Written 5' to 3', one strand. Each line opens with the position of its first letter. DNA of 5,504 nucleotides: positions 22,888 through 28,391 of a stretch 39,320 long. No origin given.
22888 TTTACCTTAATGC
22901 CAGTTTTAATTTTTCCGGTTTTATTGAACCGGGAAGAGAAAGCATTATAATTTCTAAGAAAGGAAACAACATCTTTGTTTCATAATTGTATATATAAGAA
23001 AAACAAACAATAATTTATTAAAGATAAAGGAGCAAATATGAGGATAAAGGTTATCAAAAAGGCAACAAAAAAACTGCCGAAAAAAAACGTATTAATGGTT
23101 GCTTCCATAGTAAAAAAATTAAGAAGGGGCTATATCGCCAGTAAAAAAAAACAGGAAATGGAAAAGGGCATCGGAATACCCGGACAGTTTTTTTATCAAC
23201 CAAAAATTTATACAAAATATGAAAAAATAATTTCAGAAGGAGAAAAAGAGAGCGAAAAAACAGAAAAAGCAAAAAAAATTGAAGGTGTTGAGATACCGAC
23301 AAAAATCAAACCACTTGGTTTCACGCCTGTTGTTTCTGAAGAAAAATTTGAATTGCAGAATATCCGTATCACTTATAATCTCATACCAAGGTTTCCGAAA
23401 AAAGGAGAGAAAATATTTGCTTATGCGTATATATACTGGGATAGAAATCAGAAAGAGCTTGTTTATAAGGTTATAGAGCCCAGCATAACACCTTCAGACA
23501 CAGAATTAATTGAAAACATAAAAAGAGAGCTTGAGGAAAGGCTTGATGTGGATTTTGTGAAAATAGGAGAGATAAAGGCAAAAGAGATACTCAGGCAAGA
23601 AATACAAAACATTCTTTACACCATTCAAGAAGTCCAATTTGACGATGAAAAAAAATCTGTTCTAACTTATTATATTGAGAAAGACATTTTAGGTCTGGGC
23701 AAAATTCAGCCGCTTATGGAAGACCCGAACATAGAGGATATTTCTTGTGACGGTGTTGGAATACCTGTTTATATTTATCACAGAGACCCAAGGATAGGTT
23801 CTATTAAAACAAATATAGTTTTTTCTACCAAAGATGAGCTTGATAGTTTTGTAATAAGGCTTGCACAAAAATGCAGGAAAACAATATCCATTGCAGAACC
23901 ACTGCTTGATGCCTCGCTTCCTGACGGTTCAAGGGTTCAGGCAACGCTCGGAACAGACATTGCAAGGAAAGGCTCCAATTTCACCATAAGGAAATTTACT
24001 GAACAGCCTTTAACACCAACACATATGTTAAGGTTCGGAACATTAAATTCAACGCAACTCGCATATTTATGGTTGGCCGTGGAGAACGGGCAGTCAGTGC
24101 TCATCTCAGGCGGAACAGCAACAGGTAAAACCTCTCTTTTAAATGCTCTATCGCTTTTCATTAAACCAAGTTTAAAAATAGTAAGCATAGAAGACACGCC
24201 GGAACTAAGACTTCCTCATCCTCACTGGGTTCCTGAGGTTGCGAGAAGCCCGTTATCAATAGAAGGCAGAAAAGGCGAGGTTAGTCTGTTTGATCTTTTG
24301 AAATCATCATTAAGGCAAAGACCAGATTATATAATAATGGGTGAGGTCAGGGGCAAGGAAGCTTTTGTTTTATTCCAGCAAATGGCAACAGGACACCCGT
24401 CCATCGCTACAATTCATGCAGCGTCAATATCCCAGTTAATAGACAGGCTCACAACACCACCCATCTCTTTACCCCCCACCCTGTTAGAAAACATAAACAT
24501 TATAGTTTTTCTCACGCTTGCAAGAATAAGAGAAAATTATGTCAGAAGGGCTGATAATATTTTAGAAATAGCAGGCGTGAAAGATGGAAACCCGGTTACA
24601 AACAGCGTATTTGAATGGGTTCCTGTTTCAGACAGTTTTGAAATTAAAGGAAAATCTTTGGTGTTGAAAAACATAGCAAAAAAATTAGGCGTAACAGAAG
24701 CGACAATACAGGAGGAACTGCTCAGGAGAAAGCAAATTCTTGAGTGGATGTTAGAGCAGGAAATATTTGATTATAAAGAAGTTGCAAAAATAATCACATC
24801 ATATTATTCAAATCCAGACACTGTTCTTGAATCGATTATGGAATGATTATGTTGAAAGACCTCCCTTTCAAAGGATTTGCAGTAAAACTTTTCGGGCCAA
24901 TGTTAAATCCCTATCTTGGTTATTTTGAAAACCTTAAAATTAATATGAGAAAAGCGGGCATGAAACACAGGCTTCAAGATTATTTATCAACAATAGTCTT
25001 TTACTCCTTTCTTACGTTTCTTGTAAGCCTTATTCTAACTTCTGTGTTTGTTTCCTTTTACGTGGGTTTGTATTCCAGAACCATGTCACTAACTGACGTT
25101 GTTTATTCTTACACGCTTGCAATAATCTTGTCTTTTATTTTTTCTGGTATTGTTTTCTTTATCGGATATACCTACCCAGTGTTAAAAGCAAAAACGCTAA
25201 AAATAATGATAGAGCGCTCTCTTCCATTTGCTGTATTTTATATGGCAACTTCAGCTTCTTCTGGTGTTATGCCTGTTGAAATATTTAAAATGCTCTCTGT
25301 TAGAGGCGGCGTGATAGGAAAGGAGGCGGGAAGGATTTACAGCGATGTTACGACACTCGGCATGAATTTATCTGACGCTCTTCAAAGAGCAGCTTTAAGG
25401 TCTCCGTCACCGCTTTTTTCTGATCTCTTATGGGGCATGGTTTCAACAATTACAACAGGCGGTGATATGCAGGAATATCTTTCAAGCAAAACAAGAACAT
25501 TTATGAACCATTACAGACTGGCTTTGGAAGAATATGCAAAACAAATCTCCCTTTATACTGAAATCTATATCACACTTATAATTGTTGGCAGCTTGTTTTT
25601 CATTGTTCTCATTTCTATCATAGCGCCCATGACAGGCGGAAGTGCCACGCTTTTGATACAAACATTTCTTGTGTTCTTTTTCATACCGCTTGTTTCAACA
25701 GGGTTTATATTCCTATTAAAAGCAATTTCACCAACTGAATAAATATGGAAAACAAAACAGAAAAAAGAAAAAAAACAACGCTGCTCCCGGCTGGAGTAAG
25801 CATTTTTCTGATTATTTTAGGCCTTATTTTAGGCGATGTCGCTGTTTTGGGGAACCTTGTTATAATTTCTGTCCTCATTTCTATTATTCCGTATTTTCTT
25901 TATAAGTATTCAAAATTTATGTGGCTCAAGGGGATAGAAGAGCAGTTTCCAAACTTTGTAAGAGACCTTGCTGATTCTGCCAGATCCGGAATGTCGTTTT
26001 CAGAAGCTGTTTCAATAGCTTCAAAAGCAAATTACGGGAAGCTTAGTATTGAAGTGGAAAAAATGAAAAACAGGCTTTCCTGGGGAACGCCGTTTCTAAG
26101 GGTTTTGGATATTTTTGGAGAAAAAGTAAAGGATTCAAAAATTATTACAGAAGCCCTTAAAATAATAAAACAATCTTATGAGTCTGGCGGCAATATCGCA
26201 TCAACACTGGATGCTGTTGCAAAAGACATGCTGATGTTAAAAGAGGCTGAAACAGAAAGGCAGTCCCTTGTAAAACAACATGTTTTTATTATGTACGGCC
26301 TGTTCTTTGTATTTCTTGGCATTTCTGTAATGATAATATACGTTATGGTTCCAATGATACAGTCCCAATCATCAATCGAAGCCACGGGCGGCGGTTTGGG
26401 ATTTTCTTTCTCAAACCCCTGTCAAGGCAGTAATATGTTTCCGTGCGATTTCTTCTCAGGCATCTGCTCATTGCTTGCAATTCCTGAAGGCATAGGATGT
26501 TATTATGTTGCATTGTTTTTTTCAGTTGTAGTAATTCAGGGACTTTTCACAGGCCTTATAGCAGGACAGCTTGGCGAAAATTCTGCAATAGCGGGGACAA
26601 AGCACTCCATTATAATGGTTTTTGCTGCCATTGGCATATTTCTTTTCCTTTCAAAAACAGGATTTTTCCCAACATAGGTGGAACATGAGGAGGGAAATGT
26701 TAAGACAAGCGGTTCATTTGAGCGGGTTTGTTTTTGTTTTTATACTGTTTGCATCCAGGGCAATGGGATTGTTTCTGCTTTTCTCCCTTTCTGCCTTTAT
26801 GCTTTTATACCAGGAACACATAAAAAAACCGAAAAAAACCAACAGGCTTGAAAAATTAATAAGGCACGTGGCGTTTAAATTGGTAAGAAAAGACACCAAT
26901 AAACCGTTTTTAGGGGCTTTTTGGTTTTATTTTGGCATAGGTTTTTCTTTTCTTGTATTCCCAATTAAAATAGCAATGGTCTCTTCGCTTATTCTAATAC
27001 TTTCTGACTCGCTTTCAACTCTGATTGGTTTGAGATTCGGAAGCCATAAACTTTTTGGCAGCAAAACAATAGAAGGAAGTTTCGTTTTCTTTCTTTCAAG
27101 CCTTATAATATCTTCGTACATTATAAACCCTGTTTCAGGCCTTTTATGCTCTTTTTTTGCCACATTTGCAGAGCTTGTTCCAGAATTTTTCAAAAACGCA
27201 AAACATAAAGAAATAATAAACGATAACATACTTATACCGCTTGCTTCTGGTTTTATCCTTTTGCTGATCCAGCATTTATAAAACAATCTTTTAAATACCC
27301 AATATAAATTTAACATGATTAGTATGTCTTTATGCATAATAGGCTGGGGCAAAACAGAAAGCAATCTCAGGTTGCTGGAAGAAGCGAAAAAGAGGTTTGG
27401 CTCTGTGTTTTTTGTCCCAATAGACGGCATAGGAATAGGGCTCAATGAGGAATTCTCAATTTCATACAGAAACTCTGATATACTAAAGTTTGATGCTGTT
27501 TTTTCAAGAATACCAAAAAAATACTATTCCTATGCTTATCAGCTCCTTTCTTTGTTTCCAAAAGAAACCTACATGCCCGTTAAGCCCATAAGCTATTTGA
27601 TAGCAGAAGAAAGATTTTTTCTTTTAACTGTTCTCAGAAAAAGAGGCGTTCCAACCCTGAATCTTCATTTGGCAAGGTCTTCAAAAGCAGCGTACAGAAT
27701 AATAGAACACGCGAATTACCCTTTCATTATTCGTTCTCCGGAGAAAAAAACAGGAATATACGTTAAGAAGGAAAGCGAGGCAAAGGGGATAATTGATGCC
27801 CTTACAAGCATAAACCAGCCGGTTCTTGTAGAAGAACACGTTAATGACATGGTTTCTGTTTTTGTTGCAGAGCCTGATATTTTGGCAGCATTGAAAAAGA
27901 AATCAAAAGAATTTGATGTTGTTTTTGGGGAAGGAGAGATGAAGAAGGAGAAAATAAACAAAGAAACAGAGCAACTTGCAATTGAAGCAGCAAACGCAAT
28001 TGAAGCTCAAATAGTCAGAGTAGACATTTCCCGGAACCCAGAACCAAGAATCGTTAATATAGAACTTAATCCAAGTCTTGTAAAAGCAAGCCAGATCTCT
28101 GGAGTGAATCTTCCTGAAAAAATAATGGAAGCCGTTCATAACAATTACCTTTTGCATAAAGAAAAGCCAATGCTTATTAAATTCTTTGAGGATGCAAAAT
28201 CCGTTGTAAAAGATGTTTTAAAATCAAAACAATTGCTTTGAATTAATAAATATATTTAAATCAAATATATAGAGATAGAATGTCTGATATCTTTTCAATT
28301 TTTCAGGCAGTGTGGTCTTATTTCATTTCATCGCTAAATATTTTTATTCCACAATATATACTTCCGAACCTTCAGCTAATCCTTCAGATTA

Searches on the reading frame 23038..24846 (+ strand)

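Call 16: search_protein_families(library=pfam, proteins=[window:23038-24846:+], max_evalue=0.001)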
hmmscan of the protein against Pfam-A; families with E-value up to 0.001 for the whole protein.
window:23038-24846:+ (602 aa): 2 families
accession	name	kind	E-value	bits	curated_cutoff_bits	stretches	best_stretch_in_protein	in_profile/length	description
PF00437.27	T2SSE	-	4.2e-31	108.4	24.9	1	262-473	40-257/370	Type II/IV secretion system protein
PF23989.1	PilB3_C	-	5.6e-05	23.7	27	1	532-598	3-68/83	PilB3-like, C-terminal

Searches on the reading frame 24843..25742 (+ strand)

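Call 16: search_protein_families(library=pfam, proteins=[window:24843-25742:+], max_evalue=0.001)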
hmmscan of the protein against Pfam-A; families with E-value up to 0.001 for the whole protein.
window:24843-25742:+ (299 aa): 1 family
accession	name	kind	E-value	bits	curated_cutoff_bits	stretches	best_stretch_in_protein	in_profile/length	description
PF00482.28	T2SSF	-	7.5e-15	55.4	25.2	1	133-256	4-124/125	Type II secretion system (T2SS), protein F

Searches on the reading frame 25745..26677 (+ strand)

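Call 16: search_protein_families(library=pfam, proteins=[window:25745-26677:+], max_evalue=0.001)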
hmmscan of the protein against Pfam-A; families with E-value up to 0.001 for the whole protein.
window:25745-26677:+ (310 aa): 1 family
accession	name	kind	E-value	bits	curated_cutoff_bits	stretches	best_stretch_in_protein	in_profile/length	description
PF00482.28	T2SSF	-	1e-15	58.2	25.2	1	71-198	1-124/125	Type II secretion system (T2SS), protein F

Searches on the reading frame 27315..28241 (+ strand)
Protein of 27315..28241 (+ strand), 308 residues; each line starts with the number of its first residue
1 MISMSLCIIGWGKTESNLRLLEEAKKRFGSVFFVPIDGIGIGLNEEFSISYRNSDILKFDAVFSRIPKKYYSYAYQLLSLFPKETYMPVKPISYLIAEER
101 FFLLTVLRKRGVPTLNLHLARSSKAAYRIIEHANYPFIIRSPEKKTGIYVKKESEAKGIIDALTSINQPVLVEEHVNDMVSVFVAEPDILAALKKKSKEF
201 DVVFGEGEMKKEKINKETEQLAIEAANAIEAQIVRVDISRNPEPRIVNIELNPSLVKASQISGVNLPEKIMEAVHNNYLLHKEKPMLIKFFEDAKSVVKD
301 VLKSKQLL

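Call 16: search_protein_families(library=pfam, proteins=[window:27315-28241:+], max_evalue=0.001)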
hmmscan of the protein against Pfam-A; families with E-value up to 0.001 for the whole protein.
window:27315-28241:+ (308 aa): 1 family
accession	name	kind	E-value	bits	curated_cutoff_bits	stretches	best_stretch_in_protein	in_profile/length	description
PF08443.16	RimK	-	7e-19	68.6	21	1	98-273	2-187/188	RimK-like ATP-grasp domain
